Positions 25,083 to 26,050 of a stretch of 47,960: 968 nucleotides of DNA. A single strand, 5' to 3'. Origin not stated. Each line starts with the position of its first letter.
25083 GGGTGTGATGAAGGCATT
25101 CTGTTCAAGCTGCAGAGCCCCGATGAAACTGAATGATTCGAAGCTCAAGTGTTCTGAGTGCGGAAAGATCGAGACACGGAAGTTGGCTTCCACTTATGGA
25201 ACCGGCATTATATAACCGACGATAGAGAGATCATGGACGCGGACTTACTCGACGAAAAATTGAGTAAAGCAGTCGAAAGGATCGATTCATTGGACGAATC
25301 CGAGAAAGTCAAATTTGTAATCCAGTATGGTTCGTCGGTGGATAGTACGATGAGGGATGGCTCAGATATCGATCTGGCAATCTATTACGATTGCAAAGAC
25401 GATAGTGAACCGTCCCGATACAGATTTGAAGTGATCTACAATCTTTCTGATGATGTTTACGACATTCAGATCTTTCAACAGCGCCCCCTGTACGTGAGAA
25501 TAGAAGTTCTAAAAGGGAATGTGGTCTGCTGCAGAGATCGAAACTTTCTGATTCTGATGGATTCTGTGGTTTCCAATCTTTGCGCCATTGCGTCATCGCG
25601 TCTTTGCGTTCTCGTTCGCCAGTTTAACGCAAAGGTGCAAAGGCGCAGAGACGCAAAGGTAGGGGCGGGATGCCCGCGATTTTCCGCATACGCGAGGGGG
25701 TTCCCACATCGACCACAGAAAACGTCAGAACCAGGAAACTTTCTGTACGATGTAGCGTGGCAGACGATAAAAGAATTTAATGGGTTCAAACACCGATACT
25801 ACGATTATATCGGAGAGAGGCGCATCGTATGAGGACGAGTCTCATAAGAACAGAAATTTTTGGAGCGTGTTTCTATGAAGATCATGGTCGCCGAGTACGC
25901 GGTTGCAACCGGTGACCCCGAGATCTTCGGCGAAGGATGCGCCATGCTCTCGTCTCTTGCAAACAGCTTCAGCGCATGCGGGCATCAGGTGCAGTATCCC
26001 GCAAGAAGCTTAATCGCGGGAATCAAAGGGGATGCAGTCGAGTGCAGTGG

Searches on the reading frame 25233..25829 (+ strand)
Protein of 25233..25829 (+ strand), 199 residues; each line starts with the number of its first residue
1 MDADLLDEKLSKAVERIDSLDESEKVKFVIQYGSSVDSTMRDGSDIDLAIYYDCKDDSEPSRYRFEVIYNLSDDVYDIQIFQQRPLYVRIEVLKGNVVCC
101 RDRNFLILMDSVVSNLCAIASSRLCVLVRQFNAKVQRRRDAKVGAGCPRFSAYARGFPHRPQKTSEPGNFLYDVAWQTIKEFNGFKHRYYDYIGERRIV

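Call 9: search_protein_families(library=pfam, proteins=[window:25233-25829:+], max_evalue=0.1)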
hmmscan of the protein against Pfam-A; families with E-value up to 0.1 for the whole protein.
seq(199 aa): 3 families
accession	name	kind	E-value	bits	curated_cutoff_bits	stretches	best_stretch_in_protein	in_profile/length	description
PF18765.7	Polbeta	-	1.6e-11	44.6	26.9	1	19-103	6-92/93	Polymerase beta, Nucleotidyltransferase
PF01909.29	NTP_transf_2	-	1.1e-05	26.2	21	1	17-73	8-63/93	Nucleotidyltransferase domain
PF22600.2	MTPAP-like_central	-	0.00011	22.7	27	1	25-124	39-133/139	Poly(A) RNA polymerase, mitochondrial-like, central palm domain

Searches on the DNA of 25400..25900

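Call 63: search_rna_families(source=window, start=25400, end=25900, threshold=evalue, max_evalue=1)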
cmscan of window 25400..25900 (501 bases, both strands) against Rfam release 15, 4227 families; matches with E-value up to 1: 3.
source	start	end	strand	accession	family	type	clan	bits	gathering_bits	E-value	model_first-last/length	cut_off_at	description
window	25581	25655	+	RF03734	mir-4773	Gene; miRNA;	-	23.1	100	0.096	1-78/78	no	mir-4773 microRNA precursor family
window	25575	25661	+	RF03834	mir-3173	Gene; miRNA;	-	20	84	0.55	1-80/80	no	mir-3173 microRNA precursor family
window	25565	25708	-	RF02973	Enterococcus-1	Gene; sRNA;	-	16.1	71.4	0.98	1-152/152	no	Enterococcus-1 RNA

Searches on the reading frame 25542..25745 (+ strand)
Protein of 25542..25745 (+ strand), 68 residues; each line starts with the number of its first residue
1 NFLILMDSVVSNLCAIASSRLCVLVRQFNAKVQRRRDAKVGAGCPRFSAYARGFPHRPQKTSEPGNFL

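Call 70: find_homologous_proteins(query=window:25542-25745:+, max_evalue=0.01)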
Query seq(68 aa) (68 aa): 2 proteins with E <= 0.01 among 2 candidates.
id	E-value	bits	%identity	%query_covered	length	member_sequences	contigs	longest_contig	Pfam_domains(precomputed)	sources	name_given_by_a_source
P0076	6.0e-16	75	64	97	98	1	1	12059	-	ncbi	-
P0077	4.6e-13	66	76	75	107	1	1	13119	-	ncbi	-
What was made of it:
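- The element peptide is not a recurrent coding module: only two other predicted proteins among 5.8 billion carry it, and neither has a domain (call 70).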

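Call 72: find_encoding_contigs(protein=P0076, flank=1500, max_places=2)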
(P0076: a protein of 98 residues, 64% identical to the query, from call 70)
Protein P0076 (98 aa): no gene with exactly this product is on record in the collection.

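Call 73: find_encoding_contigs(protein=P0077, flank=1500, max_places=2)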
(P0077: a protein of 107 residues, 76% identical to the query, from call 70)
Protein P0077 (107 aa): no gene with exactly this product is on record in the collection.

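Call 74: list_cluster_members(proteins=[P0076, P0077])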
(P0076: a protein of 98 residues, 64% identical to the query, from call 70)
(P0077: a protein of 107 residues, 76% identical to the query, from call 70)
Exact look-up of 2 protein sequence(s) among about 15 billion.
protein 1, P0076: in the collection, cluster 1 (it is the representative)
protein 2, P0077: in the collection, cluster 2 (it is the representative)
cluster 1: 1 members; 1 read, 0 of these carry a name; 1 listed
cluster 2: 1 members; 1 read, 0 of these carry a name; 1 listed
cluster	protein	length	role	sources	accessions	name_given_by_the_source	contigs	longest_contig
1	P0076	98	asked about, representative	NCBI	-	-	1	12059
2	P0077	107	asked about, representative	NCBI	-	-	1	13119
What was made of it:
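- Tried and rejected: The cluster look-up gave no accessions (call 74).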
